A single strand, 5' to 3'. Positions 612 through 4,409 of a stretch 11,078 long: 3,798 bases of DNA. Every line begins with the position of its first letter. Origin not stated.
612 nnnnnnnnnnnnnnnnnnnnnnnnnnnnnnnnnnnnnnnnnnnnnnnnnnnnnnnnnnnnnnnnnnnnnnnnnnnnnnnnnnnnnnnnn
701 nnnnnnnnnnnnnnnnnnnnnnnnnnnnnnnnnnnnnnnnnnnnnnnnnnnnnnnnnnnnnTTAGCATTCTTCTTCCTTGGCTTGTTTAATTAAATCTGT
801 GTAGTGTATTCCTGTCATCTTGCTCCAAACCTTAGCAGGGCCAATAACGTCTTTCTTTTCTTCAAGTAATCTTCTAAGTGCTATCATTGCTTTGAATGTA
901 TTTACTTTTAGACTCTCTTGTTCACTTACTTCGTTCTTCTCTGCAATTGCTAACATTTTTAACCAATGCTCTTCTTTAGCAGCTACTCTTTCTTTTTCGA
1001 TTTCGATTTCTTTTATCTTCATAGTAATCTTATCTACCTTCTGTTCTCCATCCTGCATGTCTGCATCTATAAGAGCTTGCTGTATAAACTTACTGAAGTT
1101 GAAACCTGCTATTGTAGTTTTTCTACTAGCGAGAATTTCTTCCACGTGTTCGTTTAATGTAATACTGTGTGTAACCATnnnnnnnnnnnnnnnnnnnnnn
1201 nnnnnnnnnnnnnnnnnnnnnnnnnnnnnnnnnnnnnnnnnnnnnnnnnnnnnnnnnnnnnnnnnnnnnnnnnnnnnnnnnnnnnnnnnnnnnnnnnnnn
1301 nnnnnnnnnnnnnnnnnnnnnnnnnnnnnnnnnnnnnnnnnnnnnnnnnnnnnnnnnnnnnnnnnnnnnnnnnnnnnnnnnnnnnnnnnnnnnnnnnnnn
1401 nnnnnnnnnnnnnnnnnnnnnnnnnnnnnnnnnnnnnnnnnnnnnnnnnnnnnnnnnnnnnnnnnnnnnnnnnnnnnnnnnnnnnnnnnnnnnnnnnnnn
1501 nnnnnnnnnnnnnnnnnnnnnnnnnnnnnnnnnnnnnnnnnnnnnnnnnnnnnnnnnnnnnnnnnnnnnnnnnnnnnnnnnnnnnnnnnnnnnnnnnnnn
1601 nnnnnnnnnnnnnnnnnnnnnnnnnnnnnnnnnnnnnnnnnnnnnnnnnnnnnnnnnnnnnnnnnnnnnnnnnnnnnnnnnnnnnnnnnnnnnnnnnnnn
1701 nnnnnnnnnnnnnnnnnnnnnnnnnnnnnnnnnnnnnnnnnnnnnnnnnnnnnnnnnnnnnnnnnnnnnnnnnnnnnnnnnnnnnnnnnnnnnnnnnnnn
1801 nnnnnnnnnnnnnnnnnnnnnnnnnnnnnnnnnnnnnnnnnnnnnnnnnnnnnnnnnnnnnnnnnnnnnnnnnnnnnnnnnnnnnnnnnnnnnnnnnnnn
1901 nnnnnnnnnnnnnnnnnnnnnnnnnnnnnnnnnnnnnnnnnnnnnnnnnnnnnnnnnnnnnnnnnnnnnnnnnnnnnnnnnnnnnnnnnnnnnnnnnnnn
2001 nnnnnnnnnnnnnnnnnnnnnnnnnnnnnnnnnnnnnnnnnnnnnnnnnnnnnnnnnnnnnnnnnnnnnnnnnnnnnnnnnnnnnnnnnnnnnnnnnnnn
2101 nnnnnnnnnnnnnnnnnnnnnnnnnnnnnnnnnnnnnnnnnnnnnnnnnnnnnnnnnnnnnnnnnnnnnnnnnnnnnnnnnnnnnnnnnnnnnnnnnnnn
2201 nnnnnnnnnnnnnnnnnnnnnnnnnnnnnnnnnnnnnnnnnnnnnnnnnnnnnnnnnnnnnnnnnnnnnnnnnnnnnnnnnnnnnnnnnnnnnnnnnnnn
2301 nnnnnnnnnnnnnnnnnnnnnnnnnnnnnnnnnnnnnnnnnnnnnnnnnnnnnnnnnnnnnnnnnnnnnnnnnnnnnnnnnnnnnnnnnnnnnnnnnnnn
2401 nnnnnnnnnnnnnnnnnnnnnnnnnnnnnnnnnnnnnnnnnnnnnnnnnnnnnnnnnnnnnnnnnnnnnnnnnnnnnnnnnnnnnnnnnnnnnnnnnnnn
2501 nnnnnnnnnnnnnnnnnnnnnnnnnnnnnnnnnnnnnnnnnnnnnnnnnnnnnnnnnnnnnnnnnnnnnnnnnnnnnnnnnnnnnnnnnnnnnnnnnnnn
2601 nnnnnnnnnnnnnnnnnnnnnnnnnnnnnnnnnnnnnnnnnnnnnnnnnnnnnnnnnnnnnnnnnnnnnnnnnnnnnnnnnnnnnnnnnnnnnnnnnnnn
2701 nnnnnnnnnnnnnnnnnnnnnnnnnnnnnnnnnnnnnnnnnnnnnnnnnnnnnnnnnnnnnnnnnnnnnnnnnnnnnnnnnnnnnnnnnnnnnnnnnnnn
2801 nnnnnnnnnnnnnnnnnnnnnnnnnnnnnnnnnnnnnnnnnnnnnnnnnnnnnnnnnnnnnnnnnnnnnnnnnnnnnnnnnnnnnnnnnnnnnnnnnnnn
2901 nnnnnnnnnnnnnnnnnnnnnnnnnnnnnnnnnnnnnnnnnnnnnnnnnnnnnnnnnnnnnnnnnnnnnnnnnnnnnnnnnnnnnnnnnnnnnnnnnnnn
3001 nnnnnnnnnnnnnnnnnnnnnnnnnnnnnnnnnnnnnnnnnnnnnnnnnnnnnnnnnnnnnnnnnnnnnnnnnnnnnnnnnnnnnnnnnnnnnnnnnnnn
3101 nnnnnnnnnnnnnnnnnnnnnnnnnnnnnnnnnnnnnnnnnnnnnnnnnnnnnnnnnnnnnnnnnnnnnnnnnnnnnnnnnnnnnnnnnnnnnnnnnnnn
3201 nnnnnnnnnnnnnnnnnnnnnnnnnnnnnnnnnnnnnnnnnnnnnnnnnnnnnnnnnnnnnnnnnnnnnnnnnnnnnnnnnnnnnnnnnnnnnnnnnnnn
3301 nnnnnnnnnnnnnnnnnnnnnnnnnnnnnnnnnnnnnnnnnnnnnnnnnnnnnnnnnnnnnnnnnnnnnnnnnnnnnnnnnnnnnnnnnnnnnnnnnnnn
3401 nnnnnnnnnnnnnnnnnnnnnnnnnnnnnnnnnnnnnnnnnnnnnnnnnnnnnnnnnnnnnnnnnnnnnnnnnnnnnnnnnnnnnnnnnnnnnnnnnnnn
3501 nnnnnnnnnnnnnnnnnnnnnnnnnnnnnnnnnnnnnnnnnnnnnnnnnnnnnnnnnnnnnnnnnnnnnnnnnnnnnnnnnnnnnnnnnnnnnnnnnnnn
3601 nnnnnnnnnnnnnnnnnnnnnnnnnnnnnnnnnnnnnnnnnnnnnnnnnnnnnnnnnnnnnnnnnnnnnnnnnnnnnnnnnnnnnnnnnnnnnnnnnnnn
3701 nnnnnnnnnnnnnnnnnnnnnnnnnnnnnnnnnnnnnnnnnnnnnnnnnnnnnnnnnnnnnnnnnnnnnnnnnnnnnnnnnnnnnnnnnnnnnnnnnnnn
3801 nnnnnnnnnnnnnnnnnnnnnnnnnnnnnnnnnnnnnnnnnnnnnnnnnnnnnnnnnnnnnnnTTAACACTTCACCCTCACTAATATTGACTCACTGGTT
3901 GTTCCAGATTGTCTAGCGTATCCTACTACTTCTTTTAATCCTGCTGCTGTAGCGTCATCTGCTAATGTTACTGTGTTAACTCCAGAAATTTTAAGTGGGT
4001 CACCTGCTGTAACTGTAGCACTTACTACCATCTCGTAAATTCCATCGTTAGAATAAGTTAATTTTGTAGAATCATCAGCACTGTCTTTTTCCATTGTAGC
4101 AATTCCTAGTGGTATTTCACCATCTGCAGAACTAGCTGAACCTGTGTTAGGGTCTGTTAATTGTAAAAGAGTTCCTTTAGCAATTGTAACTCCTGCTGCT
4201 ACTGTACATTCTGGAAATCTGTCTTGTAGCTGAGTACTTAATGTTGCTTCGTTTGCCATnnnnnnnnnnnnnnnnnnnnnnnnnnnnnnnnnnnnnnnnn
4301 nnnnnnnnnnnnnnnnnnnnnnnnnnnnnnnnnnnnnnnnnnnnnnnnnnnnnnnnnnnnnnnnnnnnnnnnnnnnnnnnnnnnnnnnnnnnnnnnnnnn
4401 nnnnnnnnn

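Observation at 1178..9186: Archaeal-style expression architecture: TATA boxes 21-24 nt upstream of SD-less first genes, SD or TAATG coupling for internal genes, oligo-T stops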

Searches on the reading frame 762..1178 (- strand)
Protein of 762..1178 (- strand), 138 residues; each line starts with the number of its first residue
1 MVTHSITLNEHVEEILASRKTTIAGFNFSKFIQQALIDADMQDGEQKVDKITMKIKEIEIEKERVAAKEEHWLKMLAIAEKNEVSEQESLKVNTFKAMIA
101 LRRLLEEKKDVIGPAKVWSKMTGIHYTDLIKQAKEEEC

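Call 7: search_protein_families(library=pfam, max_evalue=0.01, proteins=[window:762-1178:-])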
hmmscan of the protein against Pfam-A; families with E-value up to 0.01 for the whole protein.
window:762-1178:- (138 aa): 0 families

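Call 33: search_protein_families(library=phrogs, max_evalue=0.001, proteins=[window:762-1178:-])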
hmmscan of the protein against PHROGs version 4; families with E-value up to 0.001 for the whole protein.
window:762-1178:- (138 aa): 0 families

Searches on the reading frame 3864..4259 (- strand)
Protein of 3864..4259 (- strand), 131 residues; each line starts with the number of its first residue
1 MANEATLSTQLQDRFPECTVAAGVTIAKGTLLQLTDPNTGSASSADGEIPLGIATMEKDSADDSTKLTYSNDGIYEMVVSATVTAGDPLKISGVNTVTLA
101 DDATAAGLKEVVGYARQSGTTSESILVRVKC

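Call 6: search_protein_families(library=pfam, max_evalue=0.01, proteins=[window:3864-4259:-])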
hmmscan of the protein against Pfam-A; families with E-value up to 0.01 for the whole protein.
window:3864-4259:- (131 aa): 1 family
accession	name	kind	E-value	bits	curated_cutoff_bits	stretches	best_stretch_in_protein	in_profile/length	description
PF09956.15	Phage_cement_2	-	2e-05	25.4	24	0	4-65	39-99/103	Phage cement protein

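Call 33: search_protein_families(library=phrogs, max_evalue=0.001, proteins=[window:3864-4259:-])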
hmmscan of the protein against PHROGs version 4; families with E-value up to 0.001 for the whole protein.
window:3864-4259:- (131 aa): 2 families
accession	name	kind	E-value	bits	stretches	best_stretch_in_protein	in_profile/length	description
phrog_673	-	head and packaging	3.1e-06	28.3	1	18-121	22-118/260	head scaffolding protein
phrog_8960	-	head and packaging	0.0003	21.6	0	63-127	74-137/140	head scaffolding protein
